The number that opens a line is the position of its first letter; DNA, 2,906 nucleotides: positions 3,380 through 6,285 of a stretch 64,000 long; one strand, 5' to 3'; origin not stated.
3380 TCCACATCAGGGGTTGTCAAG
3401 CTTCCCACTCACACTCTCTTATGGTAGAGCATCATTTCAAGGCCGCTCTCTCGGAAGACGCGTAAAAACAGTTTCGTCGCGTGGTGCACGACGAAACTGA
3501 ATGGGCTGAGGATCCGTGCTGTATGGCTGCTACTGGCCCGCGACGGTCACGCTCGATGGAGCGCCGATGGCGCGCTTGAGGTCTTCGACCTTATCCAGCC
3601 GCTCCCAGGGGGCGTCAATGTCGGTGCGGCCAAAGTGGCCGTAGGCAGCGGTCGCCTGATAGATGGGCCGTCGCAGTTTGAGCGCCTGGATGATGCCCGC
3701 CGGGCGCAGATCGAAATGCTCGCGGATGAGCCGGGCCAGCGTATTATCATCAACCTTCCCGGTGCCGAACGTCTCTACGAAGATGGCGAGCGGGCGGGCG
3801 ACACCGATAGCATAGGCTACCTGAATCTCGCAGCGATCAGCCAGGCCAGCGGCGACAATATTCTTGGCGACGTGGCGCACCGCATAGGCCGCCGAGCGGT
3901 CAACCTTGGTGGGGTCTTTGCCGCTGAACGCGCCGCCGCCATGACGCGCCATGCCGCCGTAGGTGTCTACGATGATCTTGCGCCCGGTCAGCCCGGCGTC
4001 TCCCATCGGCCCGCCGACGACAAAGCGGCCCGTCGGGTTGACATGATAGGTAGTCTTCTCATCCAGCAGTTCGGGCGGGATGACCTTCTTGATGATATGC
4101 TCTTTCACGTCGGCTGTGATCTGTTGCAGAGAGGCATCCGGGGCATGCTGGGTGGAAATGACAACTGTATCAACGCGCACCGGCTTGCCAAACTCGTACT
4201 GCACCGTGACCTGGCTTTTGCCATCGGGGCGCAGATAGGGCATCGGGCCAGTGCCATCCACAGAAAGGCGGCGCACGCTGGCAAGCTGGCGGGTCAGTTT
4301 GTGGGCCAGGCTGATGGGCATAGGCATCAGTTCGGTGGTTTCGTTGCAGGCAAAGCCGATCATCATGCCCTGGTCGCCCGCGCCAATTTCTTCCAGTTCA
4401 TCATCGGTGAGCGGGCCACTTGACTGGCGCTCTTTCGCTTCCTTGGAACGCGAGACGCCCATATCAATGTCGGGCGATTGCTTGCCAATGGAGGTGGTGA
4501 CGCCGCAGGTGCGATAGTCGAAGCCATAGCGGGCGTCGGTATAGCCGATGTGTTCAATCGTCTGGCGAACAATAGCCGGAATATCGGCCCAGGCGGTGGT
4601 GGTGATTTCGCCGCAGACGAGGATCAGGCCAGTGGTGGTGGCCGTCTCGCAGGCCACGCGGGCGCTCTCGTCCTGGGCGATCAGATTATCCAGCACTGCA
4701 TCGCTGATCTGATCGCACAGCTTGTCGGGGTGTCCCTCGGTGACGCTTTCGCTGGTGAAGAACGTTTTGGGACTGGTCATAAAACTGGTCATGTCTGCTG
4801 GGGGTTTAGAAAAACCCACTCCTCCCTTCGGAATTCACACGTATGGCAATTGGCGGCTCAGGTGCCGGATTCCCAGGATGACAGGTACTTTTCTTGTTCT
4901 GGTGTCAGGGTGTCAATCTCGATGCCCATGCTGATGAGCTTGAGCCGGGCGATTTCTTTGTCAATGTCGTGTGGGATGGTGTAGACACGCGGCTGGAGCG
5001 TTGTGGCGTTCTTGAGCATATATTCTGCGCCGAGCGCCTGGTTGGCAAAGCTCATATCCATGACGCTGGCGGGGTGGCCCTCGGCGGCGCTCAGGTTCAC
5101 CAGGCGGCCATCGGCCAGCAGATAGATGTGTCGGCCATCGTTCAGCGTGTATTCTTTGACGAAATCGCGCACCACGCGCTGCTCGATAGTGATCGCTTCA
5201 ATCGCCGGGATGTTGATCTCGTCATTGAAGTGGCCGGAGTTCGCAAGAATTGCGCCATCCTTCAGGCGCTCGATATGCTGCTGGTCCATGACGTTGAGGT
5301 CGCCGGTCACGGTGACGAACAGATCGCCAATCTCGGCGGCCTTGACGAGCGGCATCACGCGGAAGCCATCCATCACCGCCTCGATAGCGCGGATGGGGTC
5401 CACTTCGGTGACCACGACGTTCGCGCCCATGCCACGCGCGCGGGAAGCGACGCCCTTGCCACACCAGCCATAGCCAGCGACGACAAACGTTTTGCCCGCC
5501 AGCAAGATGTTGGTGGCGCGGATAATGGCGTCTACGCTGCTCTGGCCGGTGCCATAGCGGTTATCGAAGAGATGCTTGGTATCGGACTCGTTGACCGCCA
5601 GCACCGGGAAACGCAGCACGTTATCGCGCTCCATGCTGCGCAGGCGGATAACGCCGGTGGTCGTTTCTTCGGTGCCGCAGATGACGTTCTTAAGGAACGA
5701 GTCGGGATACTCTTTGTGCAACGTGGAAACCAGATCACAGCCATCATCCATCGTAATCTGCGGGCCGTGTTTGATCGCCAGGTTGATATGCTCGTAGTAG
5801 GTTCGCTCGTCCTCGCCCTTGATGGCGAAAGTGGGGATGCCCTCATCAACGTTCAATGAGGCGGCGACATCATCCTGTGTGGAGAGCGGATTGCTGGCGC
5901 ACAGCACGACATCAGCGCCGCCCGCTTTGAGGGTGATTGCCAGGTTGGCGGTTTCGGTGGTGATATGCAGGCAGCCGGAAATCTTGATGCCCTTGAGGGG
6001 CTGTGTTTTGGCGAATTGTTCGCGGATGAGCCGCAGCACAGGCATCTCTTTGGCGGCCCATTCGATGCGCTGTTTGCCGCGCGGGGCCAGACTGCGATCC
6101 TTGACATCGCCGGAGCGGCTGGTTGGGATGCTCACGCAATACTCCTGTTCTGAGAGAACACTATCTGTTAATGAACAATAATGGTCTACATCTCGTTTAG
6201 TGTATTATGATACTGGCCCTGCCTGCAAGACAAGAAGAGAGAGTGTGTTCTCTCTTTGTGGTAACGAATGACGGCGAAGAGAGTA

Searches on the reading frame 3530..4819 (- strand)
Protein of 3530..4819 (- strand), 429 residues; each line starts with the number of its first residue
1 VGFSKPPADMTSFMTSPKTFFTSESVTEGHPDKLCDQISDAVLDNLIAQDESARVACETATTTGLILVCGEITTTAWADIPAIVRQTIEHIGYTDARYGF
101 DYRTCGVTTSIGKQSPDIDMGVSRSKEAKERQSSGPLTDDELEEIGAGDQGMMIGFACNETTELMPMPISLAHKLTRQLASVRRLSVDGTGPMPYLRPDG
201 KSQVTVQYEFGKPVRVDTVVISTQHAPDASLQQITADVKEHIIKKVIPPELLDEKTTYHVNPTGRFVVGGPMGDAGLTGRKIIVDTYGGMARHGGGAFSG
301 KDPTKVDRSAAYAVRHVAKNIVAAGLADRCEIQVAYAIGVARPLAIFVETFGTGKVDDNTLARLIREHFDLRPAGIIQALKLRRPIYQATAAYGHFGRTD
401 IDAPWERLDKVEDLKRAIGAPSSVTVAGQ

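Call 96: search_protein_families(library=pfam, proteins=[window:3530-4819:-], max_evalue=0.00001)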
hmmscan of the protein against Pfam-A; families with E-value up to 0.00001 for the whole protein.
window:3530-4819:- (429 aa): 3 families
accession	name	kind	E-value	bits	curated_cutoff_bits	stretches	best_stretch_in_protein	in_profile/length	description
PF02773.21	S-AdoMet_synt_C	-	5.9e-70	234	25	1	268-407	1-138/138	S-adenosylmethionine synthetase, C-terminal domain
PF02772.21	S-AdoMet_synt_M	-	2.1e-49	167.1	29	1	144-266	1-120/120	S-adenosylmethionine synthetase, central domain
PF00438.25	S-AdoMet_synt_N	-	3e-43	146.8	33.1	1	19-116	2-99/99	S-adenosylmethionine synthetase, N-terminal domain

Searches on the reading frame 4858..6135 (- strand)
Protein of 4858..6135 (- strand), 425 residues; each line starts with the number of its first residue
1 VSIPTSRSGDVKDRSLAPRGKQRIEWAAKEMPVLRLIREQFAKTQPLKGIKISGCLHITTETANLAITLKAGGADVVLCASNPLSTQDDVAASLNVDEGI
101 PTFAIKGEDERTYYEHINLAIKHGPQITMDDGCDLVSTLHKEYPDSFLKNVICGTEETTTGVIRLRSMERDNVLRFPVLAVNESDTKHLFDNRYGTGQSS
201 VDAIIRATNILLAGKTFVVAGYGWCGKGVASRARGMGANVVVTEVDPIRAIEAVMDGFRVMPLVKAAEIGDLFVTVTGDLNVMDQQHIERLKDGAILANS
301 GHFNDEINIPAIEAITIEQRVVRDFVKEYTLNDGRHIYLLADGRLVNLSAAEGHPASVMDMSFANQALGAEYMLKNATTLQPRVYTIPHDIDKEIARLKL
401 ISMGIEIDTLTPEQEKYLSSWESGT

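Call 96: search_protein_families(library=pfam, proteins=[window:4858-6135:-], max_evalue=0.00001)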
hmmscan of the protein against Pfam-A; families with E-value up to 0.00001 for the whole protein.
window:4858-6135:- (425 aa): 4 families
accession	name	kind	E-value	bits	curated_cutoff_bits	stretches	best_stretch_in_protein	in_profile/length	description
PF05221.23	AdoHcyase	-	1.4e-59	202.2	25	2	11-142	4-139/299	S-adenosyl-L-homocysteine hydrolase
PF00670.27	AdoHcyase_NAD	-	3.7e-52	177.1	27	1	192-352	1-161/162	S-adenosyl-L-homocysteine hydrolase, NAD binding domain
PF02826.25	2-Hacid_dh_C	-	1.9e-06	27.8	25.1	1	211-301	33-127/178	D-isomer specific 2-hydroxyacid dehydrogenase, NAD binding domain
PF07991.19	KARI_N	-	5e-06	26.6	20.6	1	212-304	2-98/165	Acetohydroxy acid isomeroreductase, NADPH-binding domain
